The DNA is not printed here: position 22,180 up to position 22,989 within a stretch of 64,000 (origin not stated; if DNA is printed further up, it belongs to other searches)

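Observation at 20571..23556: G+C-rich block of decayed adhesin, regulator and c-di-GMP genes between spv and ccd/resD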

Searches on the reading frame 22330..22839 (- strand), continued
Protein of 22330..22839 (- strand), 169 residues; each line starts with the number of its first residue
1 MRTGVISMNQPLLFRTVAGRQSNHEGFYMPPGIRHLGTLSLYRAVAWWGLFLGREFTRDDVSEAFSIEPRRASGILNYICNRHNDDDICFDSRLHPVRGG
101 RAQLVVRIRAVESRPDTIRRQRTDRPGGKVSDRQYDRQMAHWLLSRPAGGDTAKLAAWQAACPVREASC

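Call 80: find_related_loci(query=A3, collection=metagenome_contigs, flank=10000)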
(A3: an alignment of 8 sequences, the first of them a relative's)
Query A3 (165 aa) in metagenome_contigs; peptide patterns used: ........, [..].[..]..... (x = any residue, [..] = any of these).
400 stretches matched a pattern; 4 encode a relative of the query (tblastn E <= 1e-3); 4 distinct loci.
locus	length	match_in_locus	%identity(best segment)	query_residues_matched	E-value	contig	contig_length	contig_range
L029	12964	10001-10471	47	11-163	9e-44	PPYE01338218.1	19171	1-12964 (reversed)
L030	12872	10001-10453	45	15-162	2e-41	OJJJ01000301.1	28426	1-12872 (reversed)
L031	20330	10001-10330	52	3-112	8e-34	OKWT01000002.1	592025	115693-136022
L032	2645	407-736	52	3-112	7e-34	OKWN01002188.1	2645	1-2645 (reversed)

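Call 82: get_annotated_region(hit=H164, flank=3200)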
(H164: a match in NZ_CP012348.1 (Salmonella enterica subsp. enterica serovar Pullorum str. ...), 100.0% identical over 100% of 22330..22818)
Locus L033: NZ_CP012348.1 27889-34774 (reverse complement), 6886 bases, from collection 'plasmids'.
description: Salmonella enterica subsp. enterica serovar Pullorum str. ATCC 9120 plasmid pCFSAN000725_01, complete sequence
organism: Salmonella enterica subsp. enterica serovar Pullorum str. ATCC 9120 (NCBI taxid 1029979)
taxonomy: Bacteria; Pseudomonadota; Gammaproteobacteria; Enterobacterales; Enterobacteriaceae; Salmonella; Salmonella enterica; Salmonella enterica subsp. enterica serovar Pullorum str. ATCC 9120
host: -; source: Homo sapiens,human; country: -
typing (MOB-suite, as given by PLSDB): conjugative; replicon IncFII; relaxase MOBF; mating-pair formation MPF_F
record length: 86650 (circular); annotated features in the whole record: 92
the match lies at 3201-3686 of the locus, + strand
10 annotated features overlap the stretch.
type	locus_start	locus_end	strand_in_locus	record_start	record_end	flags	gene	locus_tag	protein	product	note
CDS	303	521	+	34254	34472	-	ccdA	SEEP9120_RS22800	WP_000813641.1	type II toxin-antitoxin system antitoxin CcdA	-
CDS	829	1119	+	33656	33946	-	-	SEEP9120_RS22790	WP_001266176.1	hypothetical protein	-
CDS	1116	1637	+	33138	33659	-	-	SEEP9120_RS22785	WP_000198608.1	hypothetical protein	-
CDS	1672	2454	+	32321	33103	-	-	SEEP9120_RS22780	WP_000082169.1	site-specific integrase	GO:0015074 - DNA integration [Evidence IEA]; GO:0006310 - DNA recombination [Evidence IEA]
CDS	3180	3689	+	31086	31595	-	-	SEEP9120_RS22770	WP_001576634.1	CaiF/GrlA family transcriptional regulator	GO:0006351 - DNA-templated transcription [Evidence IEA]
CDS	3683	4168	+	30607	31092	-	-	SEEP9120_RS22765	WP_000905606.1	membrane protein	-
CDS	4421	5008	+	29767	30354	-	-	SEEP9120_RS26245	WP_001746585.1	LysM peptidoglycan-binding domain-containing protein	-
CDS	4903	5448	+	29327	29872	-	-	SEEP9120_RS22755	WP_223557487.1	inverse autotransporter beta domain-containing protein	-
CDS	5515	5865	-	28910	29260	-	-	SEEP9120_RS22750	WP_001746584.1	helix-turn-helix domain-containing protein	-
predicted_resistance_gene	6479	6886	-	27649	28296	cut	spvD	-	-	SPI-2 type III secretion system effector cysteine hydrolase SpvD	predicted by amrfinderplus; class ; identity 99.07%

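Call 83: get_annotated_region(hit=H175, flank=3200)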
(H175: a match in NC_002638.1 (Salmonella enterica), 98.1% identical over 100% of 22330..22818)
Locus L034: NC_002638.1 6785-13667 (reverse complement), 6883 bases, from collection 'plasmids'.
description: Salmonella enterica subsp. enterica serovar Choleraesuis plasmid unnamed, complete sequence
organism: Salmonella enterica (NCBI taxid 119912)
taxonomy: Bacteria; Pseudomonadota; Gammaproteobacteria; Enterobacterales; Enterobacteriaceae; Salmonella; Salmonella enterica
host: -; source: -; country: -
typing (MOB-suite, as given by PLSDB): conjugative; replicon IncFIB,IncFII; relaxase MOBF; mating-pair formation MPF_T
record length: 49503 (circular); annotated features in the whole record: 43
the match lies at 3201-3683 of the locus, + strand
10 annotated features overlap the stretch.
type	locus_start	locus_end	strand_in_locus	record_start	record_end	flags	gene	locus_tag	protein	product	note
CDS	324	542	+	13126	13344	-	ccdA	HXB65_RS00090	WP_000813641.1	type II toxin-antitoxin system antitoxin CcdA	-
CDS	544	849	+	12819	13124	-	ccdB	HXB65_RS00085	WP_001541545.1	type II toxin-antitoxin system toxin CcdB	-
CDS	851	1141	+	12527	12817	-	-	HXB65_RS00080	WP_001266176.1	hypothetical protein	-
CDS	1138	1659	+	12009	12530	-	-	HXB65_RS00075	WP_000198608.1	hypothetical protein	-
CDS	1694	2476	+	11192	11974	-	-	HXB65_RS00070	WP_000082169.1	site-specific integrase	GO:0015074 - DNA integration [Evidence IEA]; GO:0006310 - DNA recombination [Evidence IEA]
CDS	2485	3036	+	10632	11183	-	-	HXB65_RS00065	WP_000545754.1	EAL domain-containing protein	-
CDS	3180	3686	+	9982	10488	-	-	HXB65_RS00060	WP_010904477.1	CaiF/GrlA family transcriptional regulator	GO:0006351 - DNA-templated transcription [Evidence IEA]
CDS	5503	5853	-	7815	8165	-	-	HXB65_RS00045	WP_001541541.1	helix-turn-helix domain-containing protein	-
CDS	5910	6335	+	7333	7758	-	tnpA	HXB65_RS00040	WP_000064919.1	IS200/IS605 family transposase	-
predicted_resistance_gene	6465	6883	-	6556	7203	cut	spvD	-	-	SPI-2 type III secretion system effector cysteine hydrolase SpvD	predicted by amrfinderplus; class ; identity 99.07%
